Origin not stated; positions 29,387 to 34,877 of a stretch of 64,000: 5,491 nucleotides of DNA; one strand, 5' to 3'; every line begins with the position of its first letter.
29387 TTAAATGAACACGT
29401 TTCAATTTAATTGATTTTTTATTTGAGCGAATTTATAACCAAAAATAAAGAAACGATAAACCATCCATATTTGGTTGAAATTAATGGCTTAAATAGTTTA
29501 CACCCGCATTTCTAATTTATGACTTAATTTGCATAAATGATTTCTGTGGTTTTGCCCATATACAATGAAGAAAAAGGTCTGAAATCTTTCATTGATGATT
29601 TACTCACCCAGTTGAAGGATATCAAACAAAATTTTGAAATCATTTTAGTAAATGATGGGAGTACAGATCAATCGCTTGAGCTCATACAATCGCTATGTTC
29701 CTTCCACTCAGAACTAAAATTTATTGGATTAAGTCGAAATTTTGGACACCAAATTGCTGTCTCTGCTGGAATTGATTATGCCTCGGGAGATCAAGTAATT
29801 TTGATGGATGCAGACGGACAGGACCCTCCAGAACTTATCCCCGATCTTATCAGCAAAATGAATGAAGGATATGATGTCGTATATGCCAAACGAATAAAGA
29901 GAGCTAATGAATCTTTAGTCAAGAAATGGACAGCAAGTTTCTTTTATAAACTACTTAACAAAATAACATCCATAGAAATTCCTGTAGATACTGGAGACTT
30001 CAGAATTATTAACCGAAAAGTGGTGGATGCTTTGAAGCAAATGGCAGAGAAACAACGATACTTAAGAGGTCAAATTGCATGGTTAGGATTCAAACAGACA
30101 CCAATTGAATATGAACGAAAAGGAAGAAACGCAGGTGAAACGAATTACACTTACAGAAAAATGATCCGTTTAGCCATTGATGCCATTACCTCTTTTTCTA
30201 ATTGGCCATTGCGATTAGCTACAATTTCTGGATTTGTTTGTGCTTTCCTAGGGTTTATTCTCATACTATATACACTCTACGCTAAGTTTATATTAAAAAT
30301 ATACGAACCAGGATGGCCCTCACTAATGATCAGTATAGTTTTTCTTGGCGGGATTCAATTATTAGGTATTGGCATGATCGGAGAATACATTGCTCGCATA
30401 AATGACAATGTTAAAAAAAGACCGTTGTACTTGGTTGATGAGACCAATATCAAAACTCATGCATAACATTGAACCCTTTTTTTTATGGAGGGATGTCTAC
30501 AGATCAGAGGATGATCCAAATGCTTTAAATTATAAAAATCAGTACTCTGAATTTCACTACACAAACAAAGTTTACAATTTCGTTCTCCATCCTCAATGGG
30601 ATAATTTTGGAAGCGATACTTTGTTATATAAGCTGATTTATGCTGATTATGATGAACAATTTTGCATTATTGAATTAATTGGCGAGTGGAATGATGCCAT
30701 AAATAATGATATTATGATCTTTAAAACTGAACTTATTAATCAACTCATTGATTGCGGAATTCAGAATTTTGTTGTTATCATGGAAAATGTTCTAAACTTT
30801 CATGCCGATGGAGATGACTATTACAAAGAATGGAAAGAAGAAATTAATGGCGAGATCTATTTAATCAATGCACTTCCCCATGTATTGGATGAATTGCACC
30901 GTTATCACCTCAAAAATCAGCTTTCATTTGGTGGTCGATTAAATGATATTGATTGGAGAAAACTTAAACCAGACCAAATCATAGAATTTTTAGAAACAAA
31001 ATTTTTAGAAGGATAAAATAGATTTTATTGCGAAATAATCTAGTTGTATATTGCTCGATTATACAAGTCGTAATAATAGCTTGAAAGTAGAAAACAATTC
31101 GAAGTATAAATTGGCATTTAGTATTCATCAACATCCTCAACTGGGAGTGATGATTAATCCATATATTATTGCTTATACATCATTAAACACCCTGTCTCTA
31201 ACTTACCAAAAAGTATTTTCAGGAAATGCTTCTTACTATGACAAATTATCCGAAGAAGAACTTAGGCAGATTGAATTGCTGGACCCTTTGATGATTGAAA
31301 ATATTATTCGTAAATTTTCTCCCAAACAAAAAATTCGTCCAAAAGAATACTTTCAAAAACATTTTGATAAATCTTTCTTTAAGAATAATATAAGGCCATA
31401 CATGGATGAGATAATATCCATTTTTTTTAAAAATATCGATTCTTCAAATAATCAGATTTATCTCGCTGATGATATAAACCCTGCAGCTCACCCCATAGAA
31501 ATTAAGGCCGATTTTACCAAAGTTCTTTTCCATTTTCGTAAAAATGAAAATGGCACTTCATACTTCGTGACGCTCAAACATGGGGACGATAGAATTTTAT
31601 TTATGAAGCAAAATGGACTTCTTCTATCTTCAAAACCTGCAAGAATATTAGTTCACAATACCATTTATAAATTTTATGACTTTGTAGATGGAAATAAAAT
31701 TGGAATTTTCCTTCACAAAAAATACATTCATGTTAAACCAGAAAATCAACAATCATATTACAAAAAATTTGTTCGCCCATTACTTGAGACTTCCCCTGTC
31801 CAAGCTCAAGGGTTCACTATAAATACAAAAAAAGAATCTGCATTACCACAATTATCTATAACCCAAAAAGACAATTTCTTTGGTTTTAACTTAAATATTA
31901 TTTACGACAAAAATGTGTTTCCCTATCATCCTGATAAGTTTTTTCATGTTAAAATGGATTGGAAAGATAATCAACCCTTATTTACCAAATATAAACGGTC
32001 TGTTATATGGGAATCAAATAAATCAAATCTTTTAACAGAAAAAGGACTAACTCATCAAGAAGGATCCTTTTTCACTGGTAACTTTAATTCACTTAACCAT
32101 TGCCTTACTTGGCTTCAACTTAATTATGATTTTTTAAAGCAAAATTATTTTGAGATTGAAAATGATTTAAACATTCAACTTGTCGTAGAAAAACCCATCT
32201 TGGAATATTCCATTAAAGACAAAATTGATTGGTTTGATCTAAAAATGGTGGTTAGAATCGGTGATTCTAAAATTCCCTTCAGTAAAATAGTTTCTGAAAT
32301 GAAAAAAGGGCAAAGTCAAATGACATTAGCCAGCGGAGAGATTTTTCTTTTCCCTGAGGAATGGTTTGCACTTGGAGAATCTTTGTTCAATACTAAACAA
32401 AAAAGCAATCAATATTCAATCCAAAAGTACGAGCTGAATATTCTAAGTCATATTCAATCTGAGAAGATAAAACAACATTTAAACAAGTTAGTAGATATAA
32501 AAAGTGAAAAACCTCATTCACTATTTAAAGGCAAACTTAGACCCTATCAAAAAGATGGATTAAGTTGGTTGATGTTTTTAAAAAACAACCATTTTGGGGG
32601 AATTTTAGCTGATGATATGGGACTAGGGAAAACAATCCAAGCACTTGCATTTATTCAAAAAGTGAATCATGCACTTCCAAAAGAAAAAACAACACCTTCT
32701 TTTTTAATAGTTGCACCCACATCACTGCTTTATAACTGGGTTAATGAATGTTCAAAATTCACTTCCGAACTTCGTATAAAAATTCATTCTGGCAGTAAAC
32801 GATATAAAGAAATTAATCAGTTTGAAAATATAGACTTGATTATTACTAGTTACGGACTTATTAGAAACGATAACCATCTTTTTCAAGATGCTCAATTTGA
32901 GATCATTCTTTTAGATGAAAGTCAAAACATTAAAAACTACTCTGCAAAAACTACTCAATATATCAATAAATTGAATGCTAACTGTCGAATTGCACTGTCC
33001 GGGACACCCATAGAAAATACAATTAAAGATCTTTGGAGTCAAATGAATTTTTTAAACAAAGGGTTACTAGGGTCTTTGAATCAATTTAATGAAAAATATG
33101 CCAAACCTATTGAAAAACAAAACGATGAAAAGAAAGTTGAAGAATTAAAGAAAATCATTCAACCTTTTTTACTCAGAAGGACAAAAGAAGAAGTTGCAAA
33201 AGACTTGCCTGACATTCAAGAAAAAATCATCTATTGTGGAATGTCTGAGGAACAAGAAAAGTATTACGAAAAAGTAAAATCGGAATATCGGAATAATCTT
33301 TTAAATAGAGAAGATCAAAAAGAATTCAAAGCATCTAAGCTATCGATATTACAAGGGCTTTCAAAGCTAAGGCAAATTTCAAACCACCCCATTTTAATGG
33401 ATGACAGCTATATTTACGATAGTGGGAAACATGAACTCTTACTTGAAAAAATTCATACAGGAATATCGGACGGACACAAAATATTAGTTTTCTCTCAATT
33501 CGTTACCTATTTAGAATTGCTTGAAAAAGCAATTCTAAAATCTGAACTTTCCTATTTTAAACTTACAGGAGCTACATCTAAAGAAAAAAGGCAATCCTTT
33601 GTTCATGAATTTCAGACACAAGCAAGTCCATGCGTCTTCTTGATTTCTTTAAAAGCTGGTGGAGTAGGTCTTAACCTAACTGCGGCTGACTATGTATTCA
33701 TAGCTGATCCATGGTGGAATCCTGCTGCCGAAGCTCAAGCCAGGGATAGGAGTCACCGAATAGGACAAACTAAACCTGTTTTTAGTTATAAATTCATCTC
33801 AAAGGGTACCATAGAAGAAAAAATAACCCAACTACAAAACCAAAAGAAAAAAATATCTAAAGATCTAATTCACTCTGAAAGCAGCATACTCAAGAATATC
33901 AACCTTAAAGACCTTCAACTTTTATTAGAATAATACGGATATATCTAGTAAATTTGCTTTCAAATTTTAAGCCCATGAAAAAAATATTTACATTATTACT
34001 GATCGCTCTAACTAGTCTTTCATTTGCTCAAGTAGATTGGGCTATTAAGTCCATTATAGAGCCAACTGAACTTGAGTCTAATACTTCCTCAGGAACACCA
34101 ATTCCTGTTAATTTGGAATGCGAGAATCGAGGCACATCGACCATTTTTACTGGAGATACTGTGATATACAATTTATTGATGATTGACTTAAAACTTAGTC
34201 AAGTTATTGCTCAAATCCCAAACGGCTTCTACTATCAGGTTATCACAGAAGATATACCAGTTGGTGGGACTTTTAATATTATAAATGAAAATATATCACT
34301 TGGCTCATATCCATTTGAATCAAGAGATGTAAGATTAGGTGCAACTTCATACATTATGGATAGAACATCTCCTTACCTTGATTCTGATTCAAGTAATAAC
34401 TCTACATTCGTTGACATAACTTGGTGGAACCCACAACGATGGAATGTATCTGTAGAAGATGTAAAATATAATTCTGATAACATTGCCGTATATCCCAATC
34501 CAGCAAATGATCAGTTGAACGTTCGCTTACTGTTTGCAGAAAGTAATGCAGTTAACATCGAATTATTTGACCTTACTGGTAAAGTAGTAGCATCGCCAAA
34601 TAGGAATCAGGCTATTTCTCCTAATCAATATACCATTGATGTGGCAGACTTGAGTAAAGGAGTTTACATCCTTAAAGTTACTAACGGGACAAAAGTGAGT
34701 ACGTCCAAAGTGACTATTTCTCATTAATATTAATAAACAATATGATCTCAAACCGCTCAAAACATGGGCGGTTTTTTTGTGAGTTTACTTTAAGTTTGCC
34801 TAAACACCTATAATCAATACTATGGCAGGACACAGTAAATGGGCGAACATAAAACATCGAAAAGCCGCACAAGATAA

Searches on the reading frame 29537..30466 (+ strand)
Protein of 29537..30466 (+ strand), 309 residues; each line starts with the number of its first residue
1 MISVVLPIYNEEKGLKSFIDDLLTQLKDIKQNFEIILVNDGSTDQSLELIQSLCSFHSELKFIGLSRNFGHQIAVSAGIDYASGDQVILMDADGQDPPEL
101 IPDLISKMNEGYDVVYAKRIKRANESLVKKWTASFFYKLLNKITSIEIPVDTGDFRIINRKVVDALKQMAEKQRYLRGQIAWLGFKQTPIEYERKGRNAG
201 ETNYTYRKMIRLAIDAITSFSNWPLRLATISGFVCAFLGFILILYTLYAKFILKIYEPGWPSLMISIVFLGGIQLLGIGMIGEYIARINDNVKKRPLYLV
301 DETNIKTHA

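Call 88: search_protein_families(library=pfam, proteins=[window:29537-30466:+], max_evalue=0.00001)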
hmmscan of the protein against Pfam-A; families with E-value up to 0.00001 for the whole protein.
window:29537-30466:+ (309 aa): 2 families
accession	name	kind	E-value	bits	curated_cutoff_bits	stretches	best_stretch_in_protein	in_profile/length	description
PF00535.33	Glycos_transf_2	-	2.1e-37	129.1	23.3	1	3-165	1-166/168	Glycosyl transferase family 2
PF10111.15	Glyco_tranf_2_2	-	1.5e-08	34.9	27.3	1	3-94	1-92/276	Glycosyltransferase like family 2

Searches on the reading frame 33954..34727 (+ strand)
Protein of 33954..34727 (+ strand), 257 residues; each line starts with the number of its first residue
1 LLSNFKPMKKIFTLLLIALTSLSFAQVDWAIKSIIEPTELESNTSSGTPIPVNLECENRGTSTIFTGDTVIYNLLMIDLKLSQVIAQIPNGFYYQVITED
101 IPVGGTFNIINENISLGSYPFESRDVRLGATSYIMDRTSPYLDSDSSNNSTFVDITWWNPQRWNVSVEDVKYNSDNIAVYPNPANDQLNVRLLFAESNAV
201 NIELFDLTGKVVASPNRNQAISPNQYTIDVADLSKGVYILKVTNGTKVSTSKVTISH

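Call 55: search_protein_families(library=pfam, proteins=[window:33954-34727:+], max_evalue=0.001)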
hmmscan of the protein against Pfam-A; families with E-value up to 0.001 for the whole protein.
window:33954-34727:+ (257 aa): 1 family
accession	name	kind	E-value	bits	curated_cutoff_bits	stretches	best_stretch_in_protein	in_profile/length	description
PF18962.6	Por_Secre_tail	-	1.2e-18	67.6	27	1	179-255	1-75/75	Secretion system C-terminal sorting domain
